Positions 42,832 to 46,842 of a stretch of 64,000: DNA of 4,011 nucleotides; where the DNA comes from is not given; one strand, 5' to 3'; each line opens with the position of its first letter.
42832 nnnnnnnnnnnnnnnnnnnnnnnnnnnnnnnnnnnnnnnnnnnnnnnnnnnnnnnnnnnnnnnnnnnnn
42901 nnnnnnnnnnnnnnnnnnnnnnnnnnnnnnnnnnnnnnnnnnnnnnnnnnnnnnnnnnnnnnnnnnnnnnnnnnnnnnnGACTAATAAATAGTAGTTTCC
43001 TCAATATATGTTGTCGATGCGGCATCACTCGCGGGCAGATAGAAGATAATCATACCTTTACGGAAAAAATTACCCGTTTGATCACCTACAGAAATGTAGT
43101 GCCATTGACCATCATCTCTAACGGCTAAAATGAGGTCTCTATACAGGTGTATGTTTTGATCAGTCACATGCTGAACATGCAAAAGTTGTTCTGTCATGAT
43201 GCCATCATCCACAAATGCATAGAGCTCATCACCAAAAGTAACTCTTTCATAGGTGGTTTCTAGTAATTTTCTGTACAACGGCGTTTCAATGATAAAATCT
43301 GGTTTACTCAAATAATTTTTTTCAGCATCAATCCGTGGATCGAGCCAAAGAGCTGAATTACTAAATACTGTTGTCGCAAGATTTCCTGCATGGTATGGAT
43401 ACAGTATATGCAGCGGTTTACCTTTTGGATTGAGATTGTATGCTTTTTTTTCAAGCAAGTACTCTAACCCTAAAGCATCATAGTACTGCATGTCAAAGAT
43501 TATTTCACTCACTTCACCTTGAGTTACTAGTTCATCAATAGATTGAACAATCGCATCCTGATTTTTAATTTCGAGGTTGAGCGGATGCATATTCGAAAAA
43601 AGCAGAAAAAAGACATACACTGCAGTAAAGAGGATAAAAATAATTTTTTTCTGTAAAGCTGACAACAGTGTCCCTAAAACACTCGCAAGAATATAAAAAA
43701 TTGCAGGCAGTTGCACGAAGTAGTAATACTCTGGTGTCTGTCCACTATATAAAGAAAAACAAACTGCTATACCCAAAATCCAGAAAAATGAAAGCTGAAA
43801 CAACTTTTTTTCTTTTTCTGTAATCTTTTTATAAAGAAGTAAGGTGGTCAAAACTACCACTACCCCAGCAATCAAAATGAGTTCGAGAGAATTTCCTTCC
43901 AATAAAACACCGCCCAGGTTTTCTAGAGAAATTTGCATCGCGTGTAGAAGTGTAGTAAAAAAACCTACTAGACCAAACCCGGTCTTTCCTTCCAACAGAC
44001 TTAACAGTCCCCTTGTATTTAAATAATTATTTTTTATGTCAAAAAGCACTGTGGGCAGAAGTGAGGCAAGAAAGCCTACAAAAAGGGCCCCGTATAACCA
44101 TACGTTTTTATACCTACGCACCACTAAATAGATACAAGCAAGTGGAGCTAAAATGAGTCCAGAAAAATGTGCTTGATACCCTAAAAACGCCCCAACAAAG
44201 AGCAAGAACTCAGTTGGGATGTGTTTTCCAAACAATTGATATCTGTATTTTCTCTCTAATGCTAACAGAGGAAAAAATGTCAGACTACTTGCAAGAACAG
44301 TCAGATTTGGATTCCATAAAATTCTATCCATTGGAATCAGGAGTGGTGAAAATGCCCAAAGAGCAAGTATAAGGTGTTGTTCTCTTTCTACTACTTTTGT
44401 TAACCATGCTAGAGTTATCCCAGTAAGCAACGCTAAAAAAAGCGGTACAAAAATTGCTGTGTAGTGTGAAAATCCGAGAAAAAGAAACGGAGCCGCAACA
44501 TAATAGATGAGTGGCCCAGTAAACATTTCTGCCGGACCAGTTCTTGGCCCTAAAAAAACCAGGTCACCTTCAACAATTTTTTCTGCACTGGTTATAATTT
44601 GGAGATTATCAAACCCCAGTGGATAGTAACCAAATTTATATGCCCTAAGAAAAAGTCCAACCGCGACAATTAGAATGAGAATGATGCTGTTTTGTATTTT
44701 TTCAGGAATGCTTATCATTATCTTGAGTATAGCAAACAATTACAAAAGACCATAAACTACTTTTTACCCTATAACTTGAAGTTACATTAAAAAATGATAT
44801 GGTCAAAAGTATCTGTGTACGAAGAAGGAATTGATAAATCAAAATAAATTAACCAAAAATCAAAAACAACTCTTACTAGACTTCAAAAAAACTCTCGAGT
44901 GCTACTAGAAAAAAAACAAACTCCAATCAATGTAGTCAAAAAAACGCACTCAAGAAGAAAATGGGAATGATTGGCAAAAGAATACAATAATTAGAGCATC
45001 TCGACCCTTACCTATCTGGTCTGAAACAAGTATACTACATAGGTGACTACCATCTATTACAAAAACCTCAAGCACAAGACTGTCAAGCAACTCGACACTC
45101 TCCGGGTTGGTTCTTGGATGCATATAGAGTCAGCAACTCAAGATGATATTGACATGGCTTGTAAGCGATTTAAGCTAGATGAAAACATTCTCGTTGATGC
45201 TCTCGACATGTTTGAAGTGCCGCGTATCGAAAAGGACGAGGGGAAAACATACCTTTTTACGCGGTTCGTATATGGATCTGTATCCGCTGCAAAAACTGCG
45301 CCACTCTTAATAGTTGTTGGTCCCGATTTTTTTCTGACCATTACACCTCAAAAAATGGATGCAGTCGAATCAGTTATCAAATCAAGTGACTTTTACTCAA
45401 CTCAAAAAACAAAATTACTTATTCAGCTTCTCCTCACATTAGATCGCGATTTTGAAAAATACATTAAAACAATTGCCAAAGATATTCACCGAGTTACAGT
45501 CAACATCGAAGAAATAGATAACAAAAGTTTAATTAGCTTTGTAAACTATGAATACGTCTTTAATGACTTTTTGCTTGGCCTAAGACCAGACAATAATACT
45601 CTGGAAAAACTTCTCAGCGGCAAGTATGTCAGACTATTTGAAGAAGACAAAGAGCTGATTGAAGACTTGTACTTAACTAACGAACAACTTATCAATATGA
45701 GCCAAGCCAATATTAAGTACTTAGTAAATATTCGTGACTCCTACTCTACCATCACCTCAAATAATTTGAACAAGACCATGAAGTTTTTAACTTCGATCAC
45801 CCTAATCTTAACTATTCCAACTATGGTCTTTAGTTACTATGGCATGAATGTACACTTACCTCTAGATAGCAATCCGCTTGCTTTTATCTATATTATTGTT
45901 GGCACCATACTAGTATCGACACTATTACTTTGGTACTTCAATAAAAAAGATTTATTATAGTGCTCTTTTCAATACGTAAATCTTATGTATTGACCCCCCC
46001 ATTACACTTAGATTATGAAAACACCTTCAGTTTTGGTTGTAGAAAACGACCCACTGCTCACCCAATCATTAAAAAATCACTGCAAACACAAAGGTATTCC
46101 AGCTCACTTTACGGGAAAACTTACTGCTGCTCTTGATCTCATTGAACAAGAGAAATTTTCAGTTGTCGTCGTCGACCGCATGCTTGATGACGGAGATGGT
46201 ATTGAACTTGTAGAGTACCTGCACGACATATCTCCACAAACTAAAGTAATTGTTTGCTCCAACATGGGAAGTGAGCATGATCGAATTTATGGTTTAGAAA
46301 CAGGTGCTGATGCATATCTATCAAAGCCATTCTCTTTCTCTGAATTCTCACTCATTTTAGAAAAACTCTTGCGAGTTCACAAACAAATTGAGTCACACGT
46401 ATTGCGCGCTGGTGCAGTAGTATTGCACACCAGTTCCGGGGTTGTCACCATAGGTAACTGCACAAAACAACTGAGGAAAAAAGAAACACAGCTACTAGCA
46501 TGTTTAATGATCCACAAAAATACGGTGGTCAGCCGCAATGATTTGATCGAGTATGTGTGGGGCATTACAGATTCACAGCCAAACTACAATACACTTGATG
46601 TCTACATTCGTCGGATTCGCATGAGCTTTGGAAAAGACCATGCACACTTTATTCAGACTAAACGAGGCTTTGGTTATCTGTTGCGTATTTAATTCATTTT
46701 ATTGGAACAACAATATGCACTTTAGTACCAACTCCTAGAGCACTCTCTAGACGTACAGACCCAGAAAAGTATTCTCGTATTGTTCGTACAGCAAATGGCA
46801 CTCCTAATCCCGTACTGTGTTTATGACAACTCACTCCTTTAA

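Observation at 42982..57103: Glycosylation locus B: complete toolkit for polyprenyl-P-sugar synthesis and periplasmic GT-C transfer, with an embedded two-component system and CorA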

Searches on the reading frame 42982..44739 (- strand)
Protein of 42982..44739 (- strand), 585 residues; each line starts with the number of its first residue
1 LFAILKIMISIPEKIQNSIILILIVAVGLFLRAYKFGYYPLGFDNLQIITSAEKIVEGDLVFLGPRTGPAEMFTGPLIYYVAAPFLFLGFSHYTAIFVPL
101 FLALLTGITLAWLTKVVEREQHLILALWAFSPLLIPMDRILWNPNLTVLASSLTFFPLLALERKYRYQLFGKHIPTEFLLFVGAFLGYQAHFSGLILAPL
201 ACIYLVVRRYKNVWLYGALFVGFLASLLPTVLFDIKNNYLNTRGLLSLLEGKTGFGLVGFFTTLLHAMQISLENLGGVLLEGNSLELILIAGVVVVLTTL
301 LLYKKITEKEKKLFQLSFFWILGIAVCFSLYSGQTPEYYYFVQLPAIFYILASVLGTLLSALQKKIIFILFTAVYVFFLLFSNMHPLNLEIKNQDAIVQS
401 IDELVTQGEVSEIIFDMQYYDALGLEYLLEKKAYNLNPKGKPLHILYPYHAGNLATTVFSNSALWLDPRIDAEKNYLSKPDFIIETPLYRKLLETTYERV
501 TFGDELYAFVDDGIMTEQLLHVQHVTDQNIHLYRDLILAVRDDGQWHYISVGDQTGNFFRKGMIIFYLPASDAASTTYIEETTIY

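Call 4: search_protein_families(library=pfam, proteins=[window:42982-44739:-], max_evalue=0.01)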
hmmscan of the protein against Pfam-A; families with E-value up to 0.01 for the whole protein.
window:42982-44739:- (585 aa): 0 families

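Call 5: search_protein_families(library=ncbifam, proteins=[window:42982-44739:-], max_evalue=0.01)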
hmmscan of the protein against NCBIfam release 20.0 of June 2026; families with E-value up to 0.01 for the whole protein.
window:42982-44739:- (585 aa): 0 families

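Call 11: search_solved_structures(query=window:42982-44739:-, max_evalue=10)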
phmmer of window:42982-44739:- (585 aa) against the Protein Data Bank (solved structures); distinct sequences matched with E-value up to 10: 0.

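Call 18: search_protein_families(library=pfam, proteins=[window:42982-44739:-], max_evalue=10)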
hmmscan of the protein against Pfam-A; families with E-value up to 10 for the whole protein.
window:42982-44739:- (585 aa): 0 families

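Call 45: find_homologous_proteins(query=window:42982-44739:-)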
Query window:42982-44739:- (585 aa): 129 proteins with E <= 0.001 among 8000 candidates; the best 120 are listed.
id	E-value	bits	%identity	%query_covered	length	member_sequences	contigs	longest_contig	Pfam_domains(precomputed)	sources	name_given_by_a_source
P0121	4.0e-126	440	41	93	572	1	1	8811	-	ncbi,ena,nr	ncbi:MAG: hypothetical protein O2840_04370 [bacterium]|nr:hypothetical protein [bacterium]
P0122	6.4e-93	331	36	97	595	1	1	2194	-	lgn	-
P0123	1.0e-91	327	36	95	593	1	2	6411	-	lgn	-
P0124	3.4e-90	322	38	91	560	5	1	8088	-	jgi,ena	-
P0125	1.7e-89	319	37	79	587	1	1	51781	-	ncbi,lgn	-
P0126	2.9e-89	319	36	91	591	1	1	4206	-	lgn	-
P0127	4.2e-89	318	39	81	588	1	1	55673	-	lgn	-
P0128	2.3e-88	316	35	86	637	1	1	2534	-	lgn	-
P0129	1.0e-87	313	37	92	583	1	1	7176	-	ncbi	-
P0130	1.8e-87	313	34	95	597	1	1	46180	-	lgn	-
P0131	2.3e-87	312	39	79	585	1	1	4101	-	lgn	-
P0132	3.1e-86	308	34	95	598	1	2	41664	-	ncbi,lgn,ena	-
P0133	9.5e-86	307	34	94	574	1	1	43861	-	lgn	-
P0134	5.5e-85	304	35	96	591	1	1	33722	-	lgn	-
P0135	3.4e-84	302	35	91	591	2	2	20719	-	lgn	-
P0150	2.0e-81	293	34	87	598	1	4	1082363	-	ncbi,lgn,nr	ncbi:MAG: glycosyltransferase family 39 protein [Pseudomonadales bacterium]|nr:glycosyltransferase f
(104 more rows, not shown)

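Call 58: predict_structure(alignment_id=A2)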
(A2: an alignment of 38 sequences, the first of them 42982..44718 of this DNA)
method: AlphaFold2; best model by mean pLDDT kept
length: 578 residues; sequences in the alignment: 38
mean_pLDDT: 87.6   pTM: 0.86
mean pLDDT of the five models: 87.6, 87.5, 86.6, 85.8, 85.6
residues with pLDDT >= 90: 329; 70-90: 196; 50-70: 52; < 50: 1
segments of 3 or more residues with pLDDT < 50: none
pLDDT, mean of each block of 10 residues (from residue 1): 82 93 91 90 93 75 66 93 94 96 92 91 91 85 97 80 68 95 84 97 95 94 86 85 72 92 96 92 97 94 94 96 84 95 94 81 73 64 91 97 97 94 95 97 91 94 94 92 85 69 85 79 75 85 80 87 70 85
secondary structure, 60 per line:
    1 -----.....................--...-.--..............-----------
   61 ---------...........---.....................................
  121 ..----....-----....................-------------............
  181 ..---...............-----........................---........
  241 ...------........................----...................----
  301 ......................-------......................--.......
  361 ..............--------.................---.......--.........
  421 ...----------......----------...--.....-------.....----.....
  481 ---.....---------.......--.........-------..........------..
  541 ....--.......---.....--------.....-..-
elements in order: H6-26 H36-49 H70-80 H84-122 H127-130 H136-155 H169-182 H186-200 H206-229 H233-243 H250-273 H278-296 H301-322 H330-351 H354-374 H384-399 E403-409 H412-423 E434-439 E450-452 E455-459 E467-471 E476-480 E484-488 E498-504 E507-515 H523-532 E539-544 E547-553 E557-561 H570-574

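Call 60: fold_search(model_id=the predicted structure, library=pdb)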
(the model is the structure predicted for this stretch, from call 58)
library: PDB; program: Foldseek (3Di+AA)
matches with E <= 10: 461; with E <= 0.001: 6
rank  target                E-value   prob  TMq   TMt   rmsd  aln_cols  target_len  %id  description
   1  6gxc_A                1.2e-04  1.00  0.37  0.32  15.6       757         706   12  Bacterial oligosaccharyltransferase PglB in complex with an inhibitory peptide and a reactive lipid-linked oligosaccha (released 2018-11-14)
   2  5ogl_A                2.6e-04  1.00  0.35  0.30  16.0       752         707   12  Structure of bacterial oligosaccharyltransferase PglB in complex with an acceptor peptide and an lipid-linked oligosac (released 2017-10-25)
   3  9i5k_A                4.2e-04  1.00  0.45  0.52   8.1       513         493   11  Structure of the Chaetomium thermophilum Pmt4 homodimer (C2 symmetry) (released 2025-12-24)
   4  5ezm                  6.9e-04  1.00  0.43  0.45  11.8       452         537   13  Crystal Structure of ArnT from Cupriavidus metallidurans in the apo state (released 2016-02-17)
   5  9s6s_A                7.5e-04  1.00  0.41  0.43  11.4       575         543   12  Ternary cryo-EM structure of human ALG9 with Dol25-PP-GlcNAc2Man6, Dol25-P-Man and Fab (released 2026-03-18)
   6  5f15                  8.2e-04  1.00  0.46  0.49   9.3       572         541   12  Crystal Structure of ArnT from Cupriavidus metallidurans bound to Undecaprenyl phosphate (released 2016-02-17)
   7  6p25_B                5.1e-03  1.00  0.28  0.24   6.3       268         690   14  Structure of S. cerevisiae protein O-mannosyltransferase Pmt1-Pmt2 complex bound to the sugar donor and a peptide acce (released 2019-07-10)
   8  9i5l_A                3.1e-02  1.00  0.28  0.24   6.2       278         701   12  Structure of the Chaetomium thermophilum Pmt4 homodimer (C1 symmetry) (released 2025-12-24)
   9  9dlh                  3.2e-02  0.99  0.37  0.36   9.5       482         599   14  donor substrate analog-bound AftB (released 2025-06-25)
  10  4u4t                  6.5e-02  0.14  0.11  0.13  24.1       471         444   14  Structure of a nitrate/nitrite antiporter NarK in nitrate-bound inward-open state (released 2015-07-15)
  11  4u4w_B                8.9e-02  0.14  0.11  0.13  23.4       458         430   14  Structure of a nitrate/nitrite antiporter NarK in nitrate-bound occluded state (released 2015-07-15)
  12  9dm5                  9.7e-02  0.95  0.29  0.40  10.1       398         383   16  Product-Bound mannosyltransferase PimE (released 2025-06-25)
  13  4jre_A                1.2e-01  0.11  0.10  0.12  22.5       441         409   15  Crystal structure of nitrate/nitrite exchanger NarK with nitrite bound (released 2013-05-15)
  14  9lyd_Q                1.6e-01  0.13  0.09  0.13  23.1       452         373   11  Cryo-EM structure of GPR3-1IU9 complex (released 2025-04-09)
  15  4jre_D                1.6e-01  0.09  0.10  0.13  22.5       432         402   15  Crystal structure of nitrate/nitrite exchanger NarK with nitrite bound (released 2013-05-15)
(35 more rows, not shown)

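Call 82: find_encoding_contigs(protein=P0150, flank=8000, max_places=1)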
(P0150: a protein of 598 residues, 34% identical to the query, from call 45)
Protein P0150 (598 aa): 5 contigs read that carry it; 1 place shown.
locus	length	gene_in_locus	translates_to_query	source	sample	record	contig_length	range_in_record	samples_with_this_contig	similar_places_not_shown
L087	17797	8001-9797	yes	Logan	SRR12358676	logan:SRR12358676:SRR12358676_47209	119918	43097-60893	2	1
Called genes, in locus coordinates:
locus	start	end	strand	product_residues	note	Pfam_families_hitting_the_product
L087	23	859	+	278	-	PF00535:Glycos_transf_2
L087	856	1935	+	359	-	PF00534:Glycos_transf_1, PF13692:Glyco_trans_1_4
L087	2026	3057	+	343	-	PF00535:Glycos_transf_2 (weak), PF13641:Glyco_tranf_2_3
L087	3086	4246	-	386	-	-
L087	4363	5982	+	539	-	PF13231:PMT_2 (weak)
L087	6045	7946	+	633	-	-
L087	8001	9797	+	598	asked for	-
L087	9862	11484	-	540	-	PF13231:PMT_2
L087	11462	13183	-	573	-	PF02366:PMT, PF13231:PMT_2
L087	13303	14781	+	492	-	-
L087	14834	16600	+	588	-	-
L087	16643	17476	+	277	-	PF00535:Glycos_transf_2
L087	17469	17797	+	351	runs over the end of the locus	PF13439:Glyco_transf_4, PF00534:Glycos_transf_1, PF13692:Glyco_trans_1_4, PF20706:GT4-conflict (weak)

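Call 83: find_encoding_contigs(protein=P0121, flank=8000, max_places=1)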
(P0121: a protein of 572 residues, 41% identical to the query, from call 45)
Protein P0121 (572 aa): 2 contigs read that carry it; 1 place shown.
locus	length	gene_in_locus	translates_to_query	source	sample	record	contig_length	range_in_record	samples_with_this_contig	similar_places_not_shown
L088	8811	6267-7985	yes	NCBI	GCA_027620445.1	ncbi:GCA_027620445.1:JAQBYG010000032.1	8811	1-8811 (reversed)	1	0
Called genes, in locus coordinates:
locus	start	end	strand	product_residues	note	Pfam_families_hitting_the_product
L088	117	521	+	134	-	PF00903:Glyoxalase, PF12681:Glyoxalase_2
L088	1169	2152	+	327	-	PF15887:Peptidase_Mx (weak)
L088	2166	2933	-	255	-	PF00106:adh_short, PF08659:KR, PF13561:adh_short_C2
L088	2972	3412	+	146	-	-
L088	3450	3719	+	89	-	PF01909:NTP_transf_2, PF18765:Polbeta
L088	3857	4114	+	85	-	PF07883:Cupin_2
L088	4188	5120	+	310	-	PF00005:ABC_tran, PF13304:AAA_21 (weak)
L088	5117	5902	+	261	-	PF01061:ABC2_membrane, PF12698:ABC2_membrane_3 (weak)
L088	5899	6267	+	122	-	PF01641:SelR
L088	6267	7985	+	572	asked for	-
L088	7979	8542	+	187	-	PF13302:Acetyltransf_3, PF00583:Acetyltransf_1, PF13420:Acetyltransf_4 (weak), PF13523:Acetyltransf_8 (weak), PF13673:Acetyltransf_10, PF13508:Acetyltransf_7, PF08445:FR47 (weak)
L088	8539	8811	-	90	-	?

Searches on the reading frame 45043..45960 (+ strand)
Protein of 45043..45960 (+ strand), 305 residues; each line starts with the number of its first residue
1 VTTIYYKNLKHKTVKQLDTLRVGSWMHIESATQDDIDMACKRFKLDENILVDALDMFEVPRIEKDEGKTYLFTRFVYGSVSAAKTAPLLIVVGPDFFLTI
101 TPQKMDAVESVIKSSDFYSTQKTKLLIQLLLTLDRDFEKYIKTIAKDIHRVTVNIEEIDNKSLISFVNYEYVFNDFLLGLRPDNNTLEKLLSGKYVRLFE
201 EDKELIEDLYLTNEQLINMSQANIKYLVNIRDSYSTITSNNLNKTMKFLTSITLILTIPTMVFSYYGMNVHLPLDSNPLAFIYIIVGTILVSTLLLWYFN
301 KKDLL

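Call 4: search_protein_families(library=pfam, proteins=[window:45043-45960:+], max_evalue=0.01)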
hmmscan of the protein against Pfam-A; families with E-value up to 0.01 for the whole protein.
window:45043-45960:+ (305 aa): 1 family
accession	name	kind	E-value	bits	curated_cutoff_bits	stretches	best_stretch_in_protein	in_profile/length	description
PF01544.23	CorA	-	4.8e-44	151.3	27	1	24-301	5-292/292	CorA-like Mg2+ transporter protein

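Call 5: search_protein_families(library=ncbifam, proteins=[window:45043-45960:+], max_evalue=0.01)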
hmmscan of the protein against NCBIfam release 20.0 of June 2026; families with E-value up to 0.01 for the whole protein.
window:45043-45960:+ (305 aa): 1 family
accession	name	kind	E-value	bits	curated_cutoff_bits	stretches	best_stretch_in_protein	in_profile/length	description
TIGR00383.1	corA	equivalog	2.3e-26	92.9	200.75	1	18-303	25-318/320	magnesium/cobalt transporter CorA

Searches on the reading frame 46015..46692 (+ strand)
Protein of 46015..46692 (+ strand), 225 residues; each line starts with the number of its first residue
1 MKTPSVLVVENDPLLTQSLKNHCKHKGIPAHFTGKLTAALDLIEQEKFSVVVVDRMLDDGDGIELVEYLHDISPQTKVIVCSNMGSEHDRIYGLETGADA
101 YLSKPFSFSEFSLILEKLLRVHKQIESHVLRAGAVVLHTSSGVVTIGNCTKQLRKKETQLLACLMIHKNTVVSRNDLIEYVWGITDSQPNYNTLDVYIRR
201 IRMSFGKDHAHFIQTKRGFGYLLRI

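Call 4: search_protein_families(library=pfam, proteins=[window:46015-46692:+], max_evalue=0.01)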
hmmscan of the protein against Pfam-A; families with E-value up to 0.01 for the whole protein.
window:46015-46692:+ (225 aa): 2 families
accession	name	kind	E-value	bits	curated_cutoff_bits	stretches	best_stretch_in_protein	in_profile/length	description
PF00072.30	Response_reg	-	1.1e-20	74.3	30.2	1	6-111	1-106/111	Response regulator receiver domain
PF00486.34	Trans_reg_C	-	3.9e-20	72.1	26.2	1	152-223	5-77/77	Transcriptional regulatory protein, C terminal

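Call 5: search_protein_families(library=ncbifam, proteins=[window:46015-46692:+], max_evalue=0.01)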
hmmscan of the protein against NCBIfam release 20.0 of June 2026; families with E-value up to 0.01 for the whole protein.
window:46015-46692:+ (225 aa): 83 families (the best 25 are shown)
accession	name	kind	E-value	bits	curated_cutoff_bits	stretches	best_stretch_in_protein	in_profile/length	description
TIGR02154.1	PhoB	equivalog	3.4e-36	124.6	296.2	1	4-223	3-225/226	phosphate regulon transcriptional regulator PhoB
NF007928.2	PRK10643.1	equivalog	7.1e-33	114.1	330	1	6-223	3-216/216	two-component system response regulator PmrA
NF053854.1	RespRegPhoBBctds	equivalog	2.3e-32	112.1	270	1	6-223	1-224/225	two-component system response regulator PhoB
NF045914.1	RespRegNblR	equivalog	2.5e-32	112.3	300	1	2-224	5-226/228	response regulator transcription factor NblR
TIGR01387.1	cztR_silR_copR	subfamily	1.7e-31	109.6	279.2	1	6-223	1-218/218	heavy metal response regulator transcription factor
NF051850.1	RespRegRprY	equivalog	2e-30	105.9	370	1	6-223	7-226/234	response regulator transcription factor RprY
NF041734.1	resp_reg_RppA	equivalog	4.2e-30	104.8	250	1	6-224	3-228/229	two-component system response regulator RppA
NF045944.1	ResRegRpaBCyano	equivalog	5.6e-30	104.4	330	1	7-223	1-227/229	response regulator transcription factor RpaB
NF008296.0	PRK11083.1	equivalog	9.3e-29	100.4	273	1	1-224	1-226/228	two-component system response regulator CreB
NF012023.0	PRK15479.1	equivalog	3e-28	98.9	337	1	6-223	3-217/224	transcriptional regulator TctD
NF040689.1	MtrAB_MtrA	equivalog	4.6e-28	98.1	300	1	6-221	1-216/219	MtrAB system response regulator MtrA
NF045991.1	RespRegCtrARhodob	equivalog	5.1e-27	95.1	350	1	6-224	3-222/224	response regulator transcription factor CtrA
NF040534.1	resp_reg_YycF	equivalog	8.5e-27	93.9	340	1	6-224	3-228/231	response regulator YycF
NF041733.1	resp_reg_CseB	equivalog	2.3e-26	92.6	350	1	5-224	2-227/228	two-component system response regulator CseB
NF007546.0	PRK10161.1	equivalog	3.8e-26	92.1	471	1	33-222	32-224/229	phosphate response regulator transcription factor PhoB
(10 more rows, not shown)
